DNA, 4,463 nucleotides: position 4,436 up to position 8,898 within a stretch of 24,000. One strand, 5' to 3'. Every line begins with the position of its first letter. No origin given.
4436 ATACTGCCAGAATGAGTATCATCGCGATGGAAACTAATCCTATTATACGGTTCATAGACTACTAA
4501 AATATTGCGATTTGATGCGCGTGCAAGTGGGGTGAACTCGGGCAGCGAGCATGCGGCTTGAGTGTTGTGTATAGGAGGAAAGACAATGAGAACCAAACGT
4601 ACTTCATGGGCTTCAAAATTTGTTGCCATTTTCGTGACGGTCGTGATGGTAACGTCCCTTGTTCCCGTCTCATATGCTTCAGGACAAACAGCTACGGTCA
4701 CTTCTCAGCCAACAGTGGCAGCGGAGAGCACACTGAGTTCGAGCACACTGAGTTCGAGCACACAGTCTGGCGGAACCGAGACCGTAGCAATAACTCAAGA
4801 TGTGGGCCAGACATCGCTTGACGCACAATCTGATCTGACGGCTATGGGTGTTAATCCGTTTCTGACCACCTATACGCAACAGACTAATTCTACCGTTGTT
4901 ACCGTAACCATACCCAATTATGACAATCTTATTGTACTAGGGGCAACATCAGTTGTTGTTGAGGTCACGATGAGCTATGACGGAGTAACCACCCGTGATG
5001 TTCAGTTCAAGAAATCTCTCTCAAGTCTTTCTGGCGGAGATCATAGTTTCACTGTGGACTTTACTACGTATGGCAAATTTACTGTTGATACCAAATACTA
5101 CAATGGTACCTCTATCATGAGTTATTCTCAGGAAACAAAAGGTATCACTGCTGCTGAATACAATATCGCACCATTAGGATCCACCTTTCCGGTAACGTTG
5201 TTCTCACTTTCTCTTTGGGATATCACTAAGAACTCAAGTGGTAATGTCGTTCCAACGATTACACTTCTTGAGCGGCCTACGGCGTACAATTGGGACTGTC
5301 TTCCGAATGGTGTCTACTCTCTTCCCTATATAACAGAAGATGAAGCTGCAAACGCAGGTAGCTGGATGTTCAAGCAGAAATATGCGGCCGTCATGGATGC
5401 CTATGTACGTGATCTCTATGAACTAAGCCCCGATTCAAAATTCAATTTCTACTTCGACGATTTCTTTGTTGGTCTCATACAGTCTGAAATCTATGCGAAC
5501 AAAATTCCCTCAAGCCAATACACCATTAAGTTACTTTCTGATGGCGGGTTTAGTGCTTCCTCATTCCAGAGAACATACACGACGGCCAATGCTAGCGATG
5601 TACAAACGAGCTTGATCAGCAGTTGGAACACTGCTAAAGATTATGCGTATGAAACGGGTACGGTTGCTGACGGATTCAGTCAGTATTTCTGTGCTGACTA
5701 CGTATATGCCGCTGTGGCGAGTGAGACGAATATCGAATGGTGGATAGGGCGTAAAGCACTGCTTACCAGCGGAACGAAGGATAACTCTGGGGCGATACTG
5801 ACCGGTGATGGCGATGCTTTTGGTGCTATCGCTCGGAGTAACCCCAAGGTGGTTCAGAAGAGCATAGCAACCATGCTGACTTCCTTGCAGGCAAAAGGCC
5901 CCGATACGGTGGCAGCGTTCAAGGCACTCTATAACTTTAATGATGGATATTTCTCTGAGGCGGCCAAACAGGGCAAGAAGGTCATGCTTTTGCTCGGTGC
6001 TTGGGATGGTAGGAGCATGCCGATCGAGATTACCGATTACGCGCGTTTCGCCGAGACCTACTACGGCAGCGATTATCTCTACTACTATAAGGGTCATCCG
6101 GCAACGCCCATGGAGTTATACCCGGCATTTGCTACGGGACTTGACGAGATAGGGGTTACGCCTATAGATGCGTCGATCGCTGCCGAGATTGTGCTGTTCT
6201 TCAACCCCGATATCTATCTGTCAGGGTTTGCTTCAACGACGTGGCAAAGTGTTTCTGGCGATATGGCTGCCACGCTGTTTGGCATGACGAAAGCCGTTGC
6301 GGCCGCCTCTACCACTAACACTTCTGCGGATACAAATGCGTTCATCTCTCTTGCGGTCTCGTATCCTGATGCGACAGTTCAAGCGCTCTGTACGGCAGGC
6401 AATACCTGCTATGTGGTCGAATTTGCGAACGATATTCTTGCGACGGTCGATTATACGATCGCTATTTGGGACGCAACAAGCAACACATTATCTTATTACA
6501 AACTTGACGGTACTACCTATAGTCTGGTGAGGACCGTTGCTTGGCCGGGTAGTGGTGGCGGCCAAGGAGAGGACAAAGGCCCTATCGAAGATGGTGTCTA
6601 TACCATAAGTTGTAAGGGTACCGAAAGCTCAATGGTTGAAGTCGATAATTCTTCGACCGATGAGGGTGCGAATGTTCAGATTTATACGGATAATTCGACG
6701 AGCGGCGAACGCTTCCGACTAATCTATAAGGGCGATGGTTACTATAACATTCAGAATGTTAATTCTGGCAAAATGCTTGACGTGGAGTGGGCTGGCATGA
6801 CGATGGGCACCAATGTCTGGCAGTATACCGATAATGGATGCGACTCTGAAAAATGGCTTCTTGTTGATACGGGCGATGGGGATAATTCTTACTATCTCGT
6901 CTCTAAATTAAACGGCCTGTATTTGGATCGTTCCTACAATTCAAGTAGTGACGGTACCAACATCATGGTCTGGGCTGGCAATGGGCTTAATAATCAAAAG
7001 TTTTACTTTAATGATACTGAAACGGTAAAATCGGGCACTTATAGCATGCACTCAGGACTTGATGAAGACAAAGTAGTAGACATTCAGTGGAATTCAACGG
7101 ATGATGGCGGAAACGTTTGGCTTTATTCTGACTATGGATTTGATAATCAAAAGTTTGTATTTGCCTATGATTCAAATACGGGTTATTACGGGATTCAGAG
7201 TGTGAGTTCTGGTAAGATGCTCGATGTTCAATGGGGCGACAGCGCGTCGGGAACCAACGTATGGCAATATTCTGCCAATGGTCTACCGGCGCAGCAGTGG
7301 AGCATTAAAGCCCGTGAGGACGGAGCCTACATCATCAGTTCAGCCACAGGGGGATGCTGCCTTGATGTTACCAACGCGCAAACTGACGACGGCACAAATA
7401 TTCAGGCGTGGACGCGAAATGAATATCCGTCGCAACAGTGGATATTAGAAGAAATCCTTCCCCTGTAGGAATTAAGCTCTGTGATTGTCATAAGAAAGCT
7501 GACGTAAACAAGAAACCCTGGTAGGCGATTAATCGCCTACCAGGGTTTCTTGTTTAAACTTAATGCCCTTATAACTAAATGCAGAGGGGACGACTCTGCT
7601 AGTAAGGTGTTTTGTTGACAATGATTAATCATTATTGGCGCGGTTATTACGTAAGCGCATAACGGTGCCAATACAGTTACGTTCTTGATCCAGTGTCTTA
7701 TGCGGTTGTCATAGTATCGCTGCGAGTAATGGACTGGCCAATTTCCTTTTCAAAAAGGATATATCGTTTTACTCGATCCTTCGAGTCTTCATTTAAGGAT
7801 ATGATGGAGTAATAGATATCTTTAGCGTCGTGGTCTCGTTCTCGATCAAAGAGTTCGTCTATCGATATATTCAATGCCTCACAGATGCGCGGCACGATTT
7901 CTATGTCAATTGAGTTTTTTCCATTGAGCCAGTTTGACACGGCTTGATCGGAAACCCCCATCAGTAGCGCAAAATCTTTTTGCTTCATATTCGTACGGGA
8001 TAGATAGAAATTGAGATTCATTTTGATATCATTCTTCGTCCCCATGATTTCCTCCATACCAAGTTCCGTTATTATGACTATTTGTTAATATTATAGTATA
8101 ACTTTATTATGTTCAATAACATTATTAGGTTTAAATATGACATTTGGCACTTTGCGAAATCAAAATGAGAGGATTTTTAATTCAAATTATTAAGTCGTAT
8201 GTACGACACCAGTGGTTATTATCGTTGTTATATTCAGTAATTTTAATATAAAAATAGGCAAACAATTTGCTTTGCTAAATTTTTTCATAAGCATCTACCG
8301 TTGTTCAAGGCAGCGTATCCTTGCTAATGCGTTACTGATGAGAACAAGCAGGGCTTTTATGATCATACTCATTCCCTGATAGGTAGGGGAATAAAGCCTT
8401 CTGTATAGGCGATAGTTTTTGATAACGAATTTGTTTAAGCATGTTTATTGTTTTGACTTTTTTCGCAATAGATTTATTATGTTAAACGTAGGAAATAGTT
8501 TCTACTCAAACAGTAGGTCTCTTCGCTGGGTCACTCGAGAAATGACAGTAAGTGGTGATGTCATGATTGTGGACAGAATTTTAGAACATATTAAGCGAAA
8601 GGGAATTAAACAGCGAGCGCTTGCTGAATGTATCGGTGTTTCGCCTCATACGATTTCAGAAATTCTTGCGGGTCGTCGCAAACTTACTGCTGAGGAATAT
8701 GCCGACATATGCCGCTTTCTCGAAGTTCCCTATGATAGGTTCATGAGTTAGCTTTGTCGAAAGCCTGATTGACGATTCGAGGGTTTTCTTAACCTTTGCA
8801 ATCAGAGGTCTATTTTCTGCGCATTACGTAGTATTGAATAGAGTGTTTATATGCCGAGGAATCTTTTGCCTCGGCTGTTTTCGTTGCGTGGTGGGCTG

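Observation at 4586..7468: Exported GT80-like (sialyltransferase-fold) core fused to two ricin lectins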

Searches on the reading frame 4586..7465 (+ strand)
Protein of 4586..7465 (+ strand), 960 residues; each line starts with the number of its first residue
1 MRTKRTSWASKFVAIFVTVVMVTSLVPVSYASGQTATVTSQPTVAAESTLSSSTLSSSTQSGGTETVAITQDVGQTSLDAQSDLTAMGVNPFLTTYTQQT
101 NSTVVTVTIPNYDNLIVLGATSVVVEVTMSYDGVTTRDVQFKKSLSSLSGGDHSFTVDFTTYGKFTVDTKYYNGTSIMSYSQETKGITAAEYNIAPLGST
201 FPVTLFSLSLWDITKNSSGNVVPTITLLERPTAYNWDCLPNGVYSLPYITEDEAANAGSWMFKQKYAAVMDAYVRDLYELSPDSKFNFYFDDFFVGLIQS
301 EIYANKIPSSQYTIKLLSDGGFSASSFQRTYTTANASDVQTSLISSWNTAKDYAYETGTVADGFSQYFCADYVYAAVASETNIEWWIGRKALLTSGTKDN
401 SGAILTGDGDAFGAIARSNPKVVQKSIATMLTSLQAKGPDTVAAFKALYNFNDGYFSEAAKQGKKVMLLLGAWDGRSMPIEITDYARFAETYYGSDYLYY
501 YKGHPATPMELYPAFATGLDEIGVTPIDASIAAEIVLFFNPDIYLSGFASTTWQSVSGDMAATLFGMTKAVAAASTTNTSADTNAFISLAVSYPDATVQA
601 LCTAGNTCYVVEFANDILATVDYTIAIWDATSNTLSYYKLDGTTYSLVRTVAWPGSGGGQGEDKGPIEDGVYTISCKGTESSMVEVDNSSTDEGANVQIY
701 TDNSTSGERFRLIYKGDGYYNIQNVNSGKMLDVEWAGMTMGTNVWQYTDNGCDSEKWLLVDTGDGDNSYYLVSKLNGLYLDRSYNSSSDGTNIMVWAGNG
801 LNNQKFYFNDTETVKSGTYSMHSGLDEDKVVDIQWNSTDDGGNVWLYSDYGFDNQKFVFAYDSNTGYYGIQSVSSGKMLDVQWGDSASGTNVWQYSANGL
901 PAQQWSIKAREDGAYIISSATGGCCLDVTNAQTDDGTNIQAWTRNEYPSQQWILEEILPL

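Call 3: search_protein_families(library=pfam, proteins=[window:4586-7465:+], max_evalue=1)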
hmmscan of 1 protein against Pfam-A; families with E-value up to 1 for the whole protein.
window:4586-7465:+ (960 aa): 6 families
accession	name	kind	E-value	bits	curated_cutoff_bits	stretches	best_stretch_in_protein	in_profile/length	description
PF14200.12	RicinB_lectin_2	-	7e-69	229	25.6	5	853-942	1-89/89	Ricin-type beta-trefoil lectin domain-like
PF00652.28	Ricin_B_lectin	-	7.5e-20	71.8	29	3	826-952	9-126/126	Ricin-type beta-trefoil lectin domain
PF11477.14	PM0188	-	0.015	14.7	25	1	489-569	283-361/390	Sialyltransferase PMO188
PF16850.11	Inhibitor_I66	-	0.026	14.8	27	0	865-956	5-89/146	Peptidase inhibitor I66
PF07388.17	A-2_8-polyST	-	0.17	11.9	23.3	1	482-552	227-299/316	Alpha-2,8-polysialyltransferase (POLYST)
PF00739.24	X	-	0.19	12.3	27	0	916-937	61-82/142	Trans-activation protein X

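Call 4: search_protein_families(library=ncbifam, proteins=[window:4586-7465:+], max_evalue=1)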
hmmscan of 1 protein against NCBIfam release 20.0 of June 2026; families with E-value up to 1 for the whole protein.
window:4586-7465:+ (960 aa): 2 families
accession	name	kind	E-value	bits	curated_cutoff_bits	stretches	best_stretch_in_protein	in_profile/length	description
NF035929.1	lectin_1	subfamily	5.5e-15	54.7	800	2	820-954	762-885/886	lectin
NF035930.1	lectin_2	subfamily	3.1e-14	53.2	100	3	776-905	126-238/238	lectin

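Call 5: search_solved_structures(query=window:4586-7465:+, max_evalue=1, show_alignments=3)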
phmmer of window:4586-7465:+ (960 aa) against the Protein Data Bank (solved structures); distinct sequences matched with E-value up to 1: 16.
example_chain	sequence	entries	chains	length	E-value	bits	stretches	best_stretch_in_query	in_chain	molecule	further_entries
3pg0_A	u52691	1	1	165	1e-26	96.9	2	706-804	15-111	ThreeFoil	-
8bad_A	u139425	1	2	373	1.3e-12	50.2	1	813-956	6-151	Binary toxin A-like protein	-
3vsf_A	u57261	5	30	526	2.8e-12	49.1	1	719-858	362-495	Ricin B lectin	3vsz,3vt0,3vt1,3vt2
9s11_A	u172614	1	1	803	7.2e-11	44.4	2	804-955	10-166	Ricin B lectin domain-containing protein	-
3wmy_A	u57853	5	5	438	1.7e-07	33.3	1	824-952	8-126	Extracellular exo-alpha-L-arabinofuranosidase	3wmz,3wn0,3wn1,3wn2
5b2h_A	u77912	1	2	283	3.2e-07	32.4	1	695-955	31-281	HA-33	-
4ouj_A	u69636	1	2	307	3.2e-06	29.1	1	666-954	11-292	Hemagglutinin component HA33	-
1knl_A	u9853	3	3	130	5.4e-06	28.3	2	912-954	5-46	ENDO-1,4-BETA-XYLANASE A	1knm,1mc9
7y78_A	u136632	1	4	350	2.2e-05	26.3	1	682-815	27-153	Toxin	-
2d1z_A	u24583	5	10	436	8.5e-05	24.3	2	913-954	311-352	ENDO-1,4-BETA-D-XYLANASE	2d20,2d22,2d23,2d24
5gqd_A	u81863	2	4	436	8.5e-05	24.3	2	913-954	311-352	Beta-xylanase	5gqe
1isv_A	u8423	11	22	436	8.7e-05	24.3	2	913-954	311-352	endo-1,4-beta-D-xylanase | ENDO-1,4-BETA-XYLANASE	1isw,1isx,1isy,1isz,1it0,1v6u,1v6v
4g9m_A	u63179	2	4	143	0.00045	22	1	718-787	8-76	agglutinin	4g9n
5xg5_A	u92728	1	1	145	0.0093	17.6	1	669-794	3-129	MITSUBA-1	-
6ifa_A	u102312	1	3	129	0.011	17.3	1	826-920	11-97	lectin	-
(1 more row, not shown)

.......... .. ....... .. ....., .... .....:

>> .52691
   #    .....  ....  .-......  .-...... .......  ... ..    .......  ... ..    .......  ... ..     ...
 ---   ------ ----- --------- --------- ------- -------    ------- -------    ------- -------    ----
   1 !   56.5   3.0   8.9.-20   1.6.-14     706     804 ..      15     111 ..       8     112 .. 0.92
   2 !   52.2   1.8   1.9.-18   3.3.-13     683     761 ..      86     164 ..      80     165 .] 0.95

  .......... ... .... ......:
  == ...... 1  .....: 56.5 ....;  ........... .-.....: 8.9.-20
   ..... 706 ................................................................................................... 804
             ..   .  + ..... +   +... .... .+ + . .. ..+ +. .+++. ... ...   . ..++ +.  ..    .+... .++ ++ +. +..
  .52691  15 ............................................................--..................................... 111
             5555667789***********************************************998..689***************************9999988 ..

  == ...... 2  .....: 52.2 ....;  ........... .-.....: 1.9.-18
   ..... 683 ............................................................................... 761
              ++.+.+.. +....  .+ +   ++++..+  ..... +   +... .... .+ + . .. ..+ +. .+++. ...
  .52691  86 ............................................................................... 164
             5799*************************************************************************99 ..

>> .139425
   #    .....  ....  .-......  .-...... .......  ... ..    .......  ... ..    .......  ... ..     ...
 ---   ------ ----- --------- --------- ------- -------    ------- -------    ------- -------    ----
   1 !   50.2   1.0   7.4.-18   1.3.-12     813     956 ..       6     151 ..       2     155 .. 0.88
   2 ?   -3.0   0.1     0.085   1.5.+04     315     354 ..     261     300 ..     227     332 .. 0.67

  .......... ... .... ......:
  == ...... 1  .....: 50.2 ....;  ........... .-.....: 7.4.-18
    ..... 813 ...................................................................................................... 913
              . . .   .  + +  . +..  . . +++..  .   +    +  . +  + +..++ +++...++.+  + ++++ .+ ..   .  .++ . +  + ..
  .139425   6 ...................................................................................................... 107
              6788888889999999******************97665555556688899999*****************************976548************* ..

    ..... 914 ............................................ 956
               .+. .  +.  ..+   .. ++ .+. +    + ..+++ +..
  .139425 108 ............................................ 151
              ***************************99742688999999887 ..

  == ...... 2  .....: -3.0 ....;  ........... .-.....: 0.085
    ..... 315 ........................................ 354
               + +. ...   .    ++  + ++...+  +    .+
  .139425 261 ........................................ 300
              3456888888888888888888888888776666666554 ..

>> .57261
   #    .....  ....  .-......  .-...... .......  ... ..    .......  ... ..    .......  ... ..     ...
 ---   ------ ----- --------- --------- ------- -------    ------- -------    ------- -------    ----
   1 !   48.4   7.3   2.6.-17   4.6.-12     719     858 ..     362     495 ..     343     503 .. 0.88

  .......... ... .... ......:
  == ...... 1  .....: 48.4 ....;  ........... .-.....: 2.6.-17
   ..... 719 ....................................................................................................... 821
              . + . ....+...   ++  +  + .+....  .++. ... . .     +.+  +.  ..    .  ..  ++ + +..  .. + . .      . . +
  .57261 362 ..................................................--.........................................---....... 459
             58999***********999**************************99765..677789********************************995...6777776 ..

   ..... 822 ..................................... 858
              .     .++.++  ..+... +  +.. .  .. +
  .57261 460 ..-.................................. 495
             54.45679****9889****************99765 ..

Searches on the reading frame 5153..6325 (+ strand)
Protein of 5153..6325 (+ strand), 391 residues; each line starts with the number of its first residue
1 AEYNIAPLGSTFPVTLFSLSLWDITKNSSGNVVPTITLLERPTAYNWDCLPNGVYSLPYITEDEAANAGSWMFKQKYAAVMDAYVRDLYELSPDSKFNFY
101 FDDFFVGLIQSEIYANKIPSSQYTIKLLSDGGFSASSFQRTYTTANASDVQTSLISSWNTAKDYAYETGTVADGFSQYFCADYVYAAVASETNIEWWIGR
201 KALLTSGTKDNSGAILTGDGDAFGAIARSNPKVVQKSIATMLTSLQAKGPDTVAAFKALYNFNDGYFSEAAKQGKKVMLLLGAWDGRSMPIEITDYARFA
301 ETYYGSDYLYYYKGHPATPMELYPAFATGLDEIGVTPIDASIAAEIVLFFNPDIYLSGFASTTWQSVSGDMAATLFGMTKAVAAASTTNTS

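Call 65: predict_structure(alignment_id=A5)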
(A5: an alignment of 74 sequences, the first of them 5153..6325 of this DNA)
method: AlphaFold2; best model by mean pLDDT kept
length: 391 residues; sequences in the alignment: 74
mean_pLDDT: 92.4   pTM: 0.91
mean pLDDT of the five models: 92.4, 91.7, 91.0, 90.9, 90.9
residues with pLDDT >= 90: 312; 70-90: 62; 50-70: 14; < 50: 3
segments of 3 or more residues with pLDDT < 50: 389-391
pLDDT, mean of each block of 10 residues (from residue 1): 96 97 97 97 95 97 91 87 98 98 96 98 98 94 97 98 98 88 97 97 88 76 97 96 97 97 95 98 68 86 97 90 88 94 94 94 87 90 64 34
secondary structure, 60 per line:
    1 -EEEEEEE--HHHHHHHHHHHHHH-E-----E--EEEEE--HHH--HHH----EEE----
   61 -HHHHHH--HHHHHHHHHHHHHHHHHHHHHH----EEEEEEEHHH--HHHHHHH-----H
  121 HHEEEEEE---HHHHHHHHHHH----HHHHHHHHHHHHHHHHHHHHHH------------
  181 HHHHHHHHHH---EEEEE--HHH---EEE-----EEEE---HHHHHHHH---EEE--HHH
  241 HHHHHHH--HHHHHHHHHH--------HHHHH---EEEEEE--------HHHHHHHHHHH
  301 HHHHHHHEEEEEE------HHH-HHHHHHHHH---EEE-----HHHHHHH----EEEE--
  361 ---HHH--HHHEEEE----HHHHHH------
elements in order: E2-8 H11-24 E35-39 E54-56 H62-67 H70-91 E96-102 H108-114 E123-128 H132-142 H147-168 H181-190 E194-198 E207-209 E215-218 H222-229 E233-235 H238-247 H250-259 H268-272 E276-281 H290-307 E308-313 H324-332 E336-338 H344-350 E355-358 E372-375 H380-385

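Call 68: fold_search(model_id=the predicted structure, library=pdb)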
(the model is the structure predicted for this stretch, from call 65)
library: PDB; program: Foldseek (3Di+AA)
matches with E <= 10: 1012; with E <= 0.001: 29
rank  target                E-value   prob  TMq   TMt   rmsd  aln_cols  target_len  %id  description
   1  4r83_A                4.6e-11  1.00  0.59  0.50   6.2       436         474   11  Crystal structure of Sialyltransferase from Photobacterium damsela (released 2014-12-03)
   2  2ihj                  7.6e-11  1.00  0.58  0.60   5.8       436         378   13  crystal structure of multifunctional sialyltransferase from pasteurella multocida with CMP-3F-Neu5Ac bound (released 2007-05-22)
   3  8sv2                  1.1e-10  1.00  0.55  0.56   6.0       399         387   14  Pasteurella multocida alpha2,3/2,6 sialyltransferase D141N bound to CMP (released 2024-05-29)
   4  2iiq_A                1.6e-10  1.00  0.57  0.57   5.7       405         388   13  Crystal structure of Pasteurella multocida sialyltransferase in an open conformation with CMP bound (released 2007-08-14)
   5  2zwi_B                2.0e-10  1.00  0.66  0.69   4.7       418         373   10  Crystal structure of alpha/beta-Galactoside alpha-2,3-Sialyltransferase from a Luminous Marine Bacterium, <I>Photobact (released 2009-06-09)
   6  4r83_B                2.5e-10  1.00  0.61  0.52   6.1       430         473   12  Crystal structure of Sialyltransferase from Photobacterium damsela (released 2014-12-03)
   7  4v38                  3.7e-10  1.00  0.54  0.54   6.0       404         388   13  Apo-structure of alpha2,3-sialyltransferase variant 1 from Pasteurella dagmatis (released 2015-04-08)
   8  2ex1                  4.1e-10  1.00  0.59  0.60   5.8       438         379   12  Crystal structure of mutifunctional sialyltransferase from Pasteurella multocida with CMP bound (released 2006-02-28)
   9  4v39                  4.3e-10  1.00  0.53  0.54   6.0       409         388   14  Apo-structure of alpha2,3-sialyltransferase variant 2 from Pasteurella dagmatis (released 2015-04-08)
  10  2ilv_A                5.1e-10  1.00  0.55  0.56   5.9       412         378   14  crystal structure of multifunctional sialyltransferase from Pasteurella multocida with CMP and alpha-lactose bound (released 2007-05-22)
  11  8u9i_B                6.8e-10  1.00  0.55  0.55   6.1       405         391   13  Pasteurella multocida alpha2,3/2,6 sialyltransferase D141N bound to CMP (released 2024-09-25)
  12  2iib                  7.1e-10  1.00  0.60  0.62   5.8       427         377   14  Crystal structure of Pasteurella multocida sialyltransferase D141N mutant with CMP bound (released 2007-08-14)
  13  2z4t_A                1.4e-08  1.00  0.64  0.52   4.4       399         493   13  Crystal Structure of Vibrionaceae Photobacterium sp. JT-ISH-224 2,6-sialyltransferase in a Ternary Complex with Donor  (released 2008-04-08)
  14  5enz_B                2.2e-05  1.00  0.40  0.42   8.7       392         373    9  S. aureus MnaA-UDP co-structure (released 2016-04-27)
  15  6vlb_A                8.0e-05  1.00  0.43  0.45   7.1       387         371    8  Crystal structure of ligand-free UDP-GlcNAc 2-epimerase from Neisseria meningitidis (released 2020-11-11)
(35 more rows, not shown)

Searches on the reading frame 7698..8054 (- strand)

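Call 16: search_protein_families(library=pfam, proteins=[window:7698-8054:-], max_evalue=0.001)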
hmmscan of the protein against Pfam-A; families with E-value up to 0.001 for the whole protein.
window:7698-8054:- (118 aa): 6 families
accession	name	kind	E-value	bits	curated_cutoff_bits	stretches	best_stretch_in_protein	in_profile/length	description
PF01381.28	HTH_3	-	8.8e-13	48.5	23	1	22-68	9-55/55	Helix-turn-helix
PF13443.12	HTH_26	-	9e-10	39.1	22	1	14-73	2-62/63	Cro/C1-type HTH DNA-binding domain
PF12844.13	HTH_19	-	3.3e-07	30.5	30.2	1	13-71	3-61/64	Helix-turn-helix domain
PF15943.11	YdaS_toxin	-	1.8e-05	24.9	30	1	25-65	11-51/65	Bacterial toxin YdaS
PF13560.12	HTH_31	-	0.00021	21.9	27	1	20-67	12-60/64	Helix-turn-helix domain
PF07022.19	Phage_CI_repr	-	0.00023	21.9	22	1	20-68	9-57/65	Bacteriophage CI repressor helix-turn-helix domain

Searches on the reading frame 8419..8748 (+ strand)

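Call 16: search_protein_families(library=pfam, proteins=[window:8419-8748:+], max_evalue=0.001)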
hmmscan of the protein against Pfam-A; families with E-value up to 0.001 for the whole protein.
window:8419-8748:+ (110 aa): 4 families
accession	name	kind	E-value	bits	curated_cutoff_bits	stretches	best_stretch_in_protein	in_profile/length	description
PF01381.28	HTH_3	-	1.7e-08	34.8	23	1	59-107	6-54/55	Helix-turn-helix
PF13560.12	HTH_31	-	6.7e-08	33.2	27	1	60-104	12-57/64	Helix-turn-helix domain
PF12844.13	HTH_19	-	1.7e-07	31.5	30.2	1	53-109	3-59/64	Helix-turn-helix domain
PF13443.12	HTH_26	-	1.3e-06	29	22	1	54-103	2-52/63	Cro/C1-type HTH DNA-binding domain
